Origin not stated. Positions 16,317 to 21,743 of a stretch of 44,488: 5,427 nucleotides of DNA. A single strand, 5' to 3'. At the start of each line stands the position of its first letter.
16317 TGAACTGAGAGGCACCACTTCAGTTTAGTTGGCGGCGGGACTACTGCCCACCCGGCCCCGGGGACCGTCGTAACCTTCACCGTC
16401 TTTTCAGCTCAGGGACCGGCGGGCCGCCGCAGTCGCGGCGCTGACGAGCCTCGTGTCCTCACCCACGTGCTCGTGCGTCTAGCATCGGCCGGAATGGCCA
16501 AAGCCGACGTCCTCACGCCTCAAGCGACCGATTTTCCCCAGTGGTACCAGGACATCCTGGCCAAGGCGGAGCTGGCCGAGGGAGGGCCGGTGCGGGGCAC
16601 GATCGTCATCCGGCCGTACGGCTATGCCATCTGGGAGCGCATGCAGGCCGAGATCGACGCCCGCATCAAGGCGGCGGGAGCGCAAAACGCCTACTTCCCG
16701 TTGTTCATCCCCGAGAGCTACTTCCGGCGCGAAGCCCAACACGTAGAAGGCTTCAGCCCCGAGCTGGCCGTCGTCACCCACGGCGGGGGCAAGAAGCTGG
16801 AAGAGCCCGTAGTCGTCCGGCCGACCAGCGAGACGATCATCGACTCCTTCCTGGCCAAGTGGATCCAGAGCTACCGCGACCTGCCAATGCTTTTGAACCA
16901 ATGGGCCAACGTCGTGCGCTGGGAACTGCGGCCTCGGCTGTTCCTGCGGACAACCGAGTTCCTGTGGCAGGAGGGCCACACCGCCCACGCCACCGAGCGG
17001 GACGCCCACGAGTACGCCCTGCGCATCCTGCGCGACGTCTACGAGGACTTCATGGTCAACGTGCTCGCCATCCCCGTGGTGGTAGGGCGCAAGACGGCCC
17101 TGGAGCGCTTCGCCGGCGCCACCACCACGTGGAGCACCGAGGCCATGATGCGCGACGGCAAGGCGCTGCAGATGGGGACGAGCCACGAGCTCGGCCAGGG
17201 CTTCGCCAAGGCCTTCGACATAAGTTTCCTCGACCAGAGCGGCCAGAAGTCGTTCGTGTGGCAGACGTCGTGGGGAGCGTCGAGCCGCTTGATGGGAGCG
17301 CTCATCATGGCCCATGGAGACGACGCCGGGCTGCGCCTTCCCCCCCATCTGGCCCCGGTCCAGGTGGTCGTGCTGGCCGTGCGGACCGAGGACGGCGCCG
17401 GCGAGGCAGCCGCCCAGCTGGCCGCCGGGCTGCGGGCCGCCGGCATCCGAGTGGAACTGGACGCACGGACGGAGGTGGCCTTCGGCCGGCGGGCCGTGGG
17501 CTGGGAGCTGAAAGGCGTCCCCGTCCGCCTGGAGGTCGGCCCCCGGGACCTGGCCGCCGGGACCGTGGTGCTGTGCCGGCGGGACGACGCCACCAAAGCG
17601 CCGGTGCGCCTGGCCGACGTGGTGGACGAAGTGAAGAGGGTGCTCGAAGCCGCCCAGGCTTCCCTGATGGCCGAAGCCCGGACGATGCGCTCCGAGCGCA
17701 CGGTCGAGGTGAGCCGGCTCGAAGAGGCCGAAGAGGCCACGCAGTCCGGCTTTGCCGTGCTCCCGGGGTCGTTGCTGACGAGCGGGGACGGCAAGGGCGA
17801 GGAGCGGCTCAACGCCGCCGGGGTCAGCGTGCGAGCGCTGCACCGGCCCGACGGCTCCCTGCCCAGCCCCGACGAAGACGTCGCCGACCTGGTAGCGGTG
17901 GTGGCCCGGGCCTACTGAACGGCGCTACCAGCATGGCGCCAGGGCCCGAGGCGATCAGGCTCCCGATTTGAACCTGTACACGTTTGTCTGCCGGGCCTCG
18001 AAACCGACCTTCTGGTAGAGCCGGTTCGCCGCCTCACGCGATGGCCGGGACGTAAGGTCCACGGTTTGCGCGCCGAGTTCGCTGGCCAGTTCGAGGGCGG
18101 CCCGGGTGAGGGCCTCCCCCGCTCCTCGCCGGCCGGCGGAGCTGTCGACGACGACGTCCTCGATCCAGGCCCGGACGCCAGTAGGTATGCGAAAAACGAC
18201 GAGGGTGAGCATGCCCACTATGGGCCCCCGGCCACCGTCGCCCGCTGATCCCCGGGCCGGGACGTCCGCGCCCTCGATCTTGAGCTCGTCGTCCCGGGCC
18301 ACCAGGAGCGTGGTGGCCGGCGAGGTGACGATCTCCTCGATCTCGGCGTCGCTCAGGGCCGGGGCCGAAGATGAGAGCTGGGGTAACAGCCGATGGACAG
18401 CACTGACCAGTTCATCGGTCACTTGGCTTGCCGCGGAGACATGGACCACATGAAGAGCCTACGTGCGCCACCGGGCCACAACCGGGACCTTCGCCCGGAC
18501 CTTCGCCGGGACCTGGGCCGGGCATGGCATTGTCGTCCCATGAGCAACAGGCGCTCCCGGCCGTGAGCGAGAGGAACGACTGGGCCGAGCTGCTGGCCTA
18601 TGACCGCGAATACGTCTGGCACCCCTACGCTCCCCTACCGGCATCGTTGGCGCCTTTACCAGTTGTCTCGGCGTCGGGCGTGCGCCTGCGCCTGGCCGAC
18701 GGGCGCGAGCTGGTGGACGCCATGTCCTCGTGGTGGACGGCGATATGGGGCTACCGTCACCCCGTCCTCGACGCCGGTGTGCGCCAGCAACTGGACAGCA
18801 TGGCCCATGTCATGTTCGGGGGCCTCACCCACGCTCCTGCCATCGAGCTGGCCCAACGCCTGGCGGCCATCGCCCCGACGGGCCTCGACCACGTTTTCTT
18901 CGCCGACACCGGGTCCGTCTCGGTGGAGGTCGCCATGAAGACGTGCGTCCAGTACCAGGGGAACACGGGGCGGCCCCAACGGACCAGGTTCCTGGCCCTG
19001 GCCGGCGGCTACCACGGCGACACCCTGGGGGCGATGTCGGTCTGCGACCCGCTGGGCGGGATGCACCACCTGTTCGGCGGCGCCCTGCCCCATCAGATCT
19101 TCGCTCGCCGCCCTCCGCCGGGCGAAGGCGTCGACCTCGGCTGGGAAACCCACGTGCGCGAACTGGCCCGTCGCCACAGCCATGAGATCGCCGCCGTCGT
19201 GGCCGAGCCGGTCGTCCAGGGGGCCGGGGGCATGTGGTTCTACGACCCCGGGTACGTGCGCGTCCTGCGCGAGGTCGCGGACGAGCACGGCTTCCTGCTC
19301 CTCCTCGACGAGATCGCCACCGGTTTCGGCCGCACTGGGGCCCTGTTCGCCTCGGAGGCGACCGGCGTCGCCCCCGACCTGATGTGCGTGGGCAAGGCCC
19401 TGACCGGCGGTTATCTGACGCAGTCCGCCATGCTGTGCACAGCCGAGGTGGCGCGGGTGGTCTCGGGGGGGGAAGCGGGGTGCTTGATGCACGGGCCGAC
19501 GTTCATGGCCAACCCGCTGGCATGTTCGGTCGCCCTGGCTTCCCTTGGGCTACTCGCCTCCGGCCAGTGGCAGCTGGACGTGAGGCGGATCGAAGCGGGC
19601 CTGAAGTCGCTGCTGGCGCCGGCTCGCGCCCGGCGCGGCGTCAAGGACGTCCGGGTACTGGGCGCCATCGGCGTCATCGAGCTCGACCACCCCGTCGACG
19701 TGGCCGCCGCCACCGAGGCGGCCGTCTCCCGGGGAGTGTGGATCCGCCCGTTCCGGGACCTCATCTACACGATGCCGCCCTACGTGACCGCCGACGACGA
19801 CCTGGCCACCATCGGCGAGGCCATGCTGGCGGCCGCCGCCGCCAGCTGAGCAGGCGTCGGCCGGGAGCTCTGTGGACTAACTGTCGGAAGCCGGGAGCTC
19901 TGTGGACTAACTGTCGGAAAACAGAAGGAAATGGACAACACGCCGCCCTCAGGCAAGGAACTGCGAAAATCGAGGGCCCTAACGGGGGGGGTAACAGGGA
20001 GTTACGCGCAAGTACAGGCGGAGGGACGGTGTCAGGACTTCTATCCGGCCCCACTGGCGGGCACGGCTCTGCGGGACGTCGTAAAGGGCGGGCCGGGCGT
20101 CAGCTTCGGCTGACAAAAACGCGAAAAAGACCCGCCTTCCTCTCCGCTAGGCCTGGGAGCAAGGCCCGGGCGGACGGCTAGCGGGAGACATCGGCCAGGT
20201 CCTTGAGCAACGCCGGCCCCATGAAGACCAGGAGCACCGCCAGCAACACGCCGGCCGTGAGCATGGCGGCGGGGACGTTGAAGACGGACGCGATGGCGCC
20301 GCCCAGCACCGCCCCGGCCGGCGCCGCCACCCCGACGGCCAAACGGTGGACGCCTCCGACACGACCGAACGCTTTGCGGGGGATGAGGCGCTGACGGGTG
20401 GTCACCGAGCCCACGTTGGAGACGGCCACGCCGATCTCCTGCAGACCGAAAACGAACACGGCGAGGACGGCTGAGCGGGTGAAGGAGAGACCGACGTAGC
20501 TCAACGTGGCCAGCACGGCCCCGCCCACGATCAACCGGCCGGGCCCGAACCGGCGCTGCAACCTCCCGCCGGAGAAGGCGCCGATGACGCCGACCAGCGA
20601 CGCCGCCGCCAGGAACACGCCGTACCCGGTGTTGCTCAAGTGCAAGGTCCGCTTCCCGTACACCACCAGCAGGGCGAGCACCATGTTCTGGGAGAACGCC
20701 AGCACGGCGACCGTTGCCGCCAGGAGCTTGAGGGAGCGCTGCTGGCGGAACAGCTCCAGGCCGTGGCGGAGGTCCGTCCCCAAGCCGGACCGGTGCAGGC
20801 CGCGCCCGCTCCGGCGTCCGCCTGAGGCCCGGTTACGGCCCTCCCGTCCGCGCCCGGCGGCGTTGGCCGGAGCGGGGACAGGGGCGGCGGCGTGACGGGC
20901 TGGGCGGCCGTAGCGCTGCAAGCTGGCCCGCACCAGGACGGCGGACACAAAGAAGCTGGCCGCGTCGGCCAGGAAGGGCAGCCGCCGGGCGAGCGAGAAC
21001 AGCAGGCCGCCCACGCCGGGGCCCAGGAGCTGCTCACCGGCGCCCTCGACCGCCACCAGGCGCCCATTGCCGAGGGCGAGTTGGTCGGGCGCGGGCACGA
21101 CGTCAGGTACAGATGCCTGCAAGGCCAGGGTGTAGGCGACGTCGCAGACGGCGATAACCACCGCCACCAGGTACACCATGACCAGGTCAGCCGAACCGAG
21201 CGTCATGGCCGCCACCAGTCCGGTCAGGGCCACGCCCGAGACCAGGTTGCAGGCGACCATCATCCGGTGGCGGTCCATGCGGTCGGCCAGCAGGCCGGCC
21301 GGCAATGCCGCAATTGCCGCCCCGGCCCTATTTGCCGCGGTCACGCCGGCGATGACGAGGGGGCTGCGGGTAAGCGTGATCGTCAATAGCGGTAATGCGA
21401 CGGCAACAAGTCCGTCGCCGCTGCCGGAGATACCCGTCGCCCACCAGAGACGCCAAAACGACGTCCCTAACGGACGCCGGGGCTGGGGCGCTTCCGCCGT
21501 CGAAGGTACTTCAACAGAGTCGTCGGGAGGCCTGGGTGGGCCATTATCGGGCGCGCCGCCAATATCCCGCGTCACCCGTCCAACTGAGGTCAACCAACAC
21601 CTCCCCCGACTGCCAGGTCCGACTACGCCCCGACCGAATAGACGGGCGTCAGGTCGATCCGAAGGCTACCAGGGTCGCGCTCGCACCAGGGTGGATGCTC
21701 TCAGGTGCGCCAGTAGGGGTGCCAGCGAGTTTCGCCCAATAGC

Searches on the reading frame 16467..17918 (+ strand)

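Call 31: search_protein_families(library=pfam, proteins=[window:16467-17918:+], max_evalue=0.01)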
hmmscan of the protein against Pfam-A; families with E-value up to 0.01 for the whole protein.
window:16467-17918:+ (483 aa): 2 families
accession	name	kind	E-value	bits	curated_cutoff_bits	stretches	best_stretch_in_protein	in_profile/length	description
PF03129.25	HGTP_anticodon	-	6.8e-17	61.8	21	1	299-390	1-92/94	Anticodon binding domain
PF00587.30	tRNA-synt_2b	-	7.2e-16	59.2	29.3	1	112-280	8-176/179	tRNA synthetase class II core domain (G, H, P, S and T)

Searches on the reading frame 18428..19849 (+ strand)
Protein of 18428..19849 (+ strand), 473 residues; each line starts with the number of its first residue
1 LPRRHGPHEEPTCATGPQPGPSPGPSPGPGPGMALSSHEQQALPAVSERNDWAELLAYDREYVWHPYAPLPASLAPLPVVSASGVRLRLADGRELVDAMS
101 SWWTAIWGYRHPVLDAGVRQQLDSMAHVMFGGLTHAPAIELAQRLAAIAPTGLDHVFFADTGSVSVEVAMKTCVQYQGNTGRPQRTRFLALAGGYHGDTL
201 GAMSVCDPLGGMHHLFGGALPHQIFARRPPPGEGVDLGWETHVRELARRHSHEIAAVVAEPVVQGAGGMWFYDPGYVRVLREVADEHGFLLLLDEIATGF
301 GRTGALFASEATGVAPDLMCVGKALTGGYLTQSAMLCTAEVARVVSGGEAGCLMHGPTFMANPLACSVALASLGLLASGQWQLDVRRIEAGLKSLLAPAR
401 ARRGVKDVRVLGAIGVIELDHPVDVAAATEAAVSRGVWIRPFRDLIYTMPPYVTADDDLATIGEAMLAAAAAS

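Call 31: search_protein_families(library=pfam, proteins=[window:18428-19849:+], max_evalue=0.01)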
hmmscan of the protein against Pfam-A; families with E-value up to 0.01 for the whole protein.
window:18428-19849:+ (473 aa): 1 family
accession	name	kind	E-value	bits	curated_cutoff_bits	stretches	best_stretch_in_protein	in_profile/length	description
PF00202.27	Aminotran_3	-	1.5e-111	373.4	30.5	1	77-466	11-399/403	Aminotransferase class-III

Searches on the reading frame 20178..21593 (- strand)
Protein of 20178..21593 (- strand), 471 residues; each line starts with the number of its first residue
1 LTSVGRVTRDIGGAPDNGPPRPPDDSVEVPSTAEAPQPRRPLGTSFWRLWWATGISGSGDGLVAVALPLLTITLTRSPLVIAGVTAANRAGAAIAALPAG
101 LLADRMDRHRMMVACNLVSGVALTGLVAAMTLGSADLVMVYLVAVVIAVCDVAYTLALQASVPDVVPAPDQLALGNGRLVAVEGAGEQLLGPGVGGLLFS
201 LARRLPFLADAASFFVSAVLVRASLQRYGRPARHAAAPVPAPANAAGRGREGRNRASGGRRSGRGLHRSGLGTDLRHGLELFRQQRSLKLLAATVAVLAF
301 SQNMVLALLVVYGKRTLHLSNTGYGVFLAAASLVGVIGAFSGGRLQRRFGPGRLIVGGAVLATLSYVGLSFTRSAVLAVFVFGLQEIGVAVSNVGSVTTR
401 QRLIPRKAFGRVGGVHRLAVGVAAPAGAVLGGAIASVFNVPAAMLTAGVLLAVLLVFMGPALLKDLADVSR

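Call 6: search_protein_families(library=pfam, proteins=[window:20178-21593:-])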
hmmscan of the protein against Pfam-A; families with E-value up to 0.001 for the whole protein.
window:20178-21593:- (471 aa): 4 families
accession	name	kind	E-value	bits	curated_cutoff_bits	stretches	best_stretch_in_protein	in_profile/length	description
PF07690.21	MFS_1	-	2.7e-44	152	33.4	2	49-415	1-334/347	Major Facilitator Superfamily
PF05977.19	MFS_3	-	4e-21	75.5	27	2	266-457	198-389/524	Transmembrane secretion effector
PF12832.13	MFS_1_like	-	2.2e-07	30.7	25.2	1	251-438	202-365/373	MFS_1 like family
PF13347.12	MFS_2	-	0.00022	20.3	27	1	276-382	214-320/427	MFS/sugar transport protein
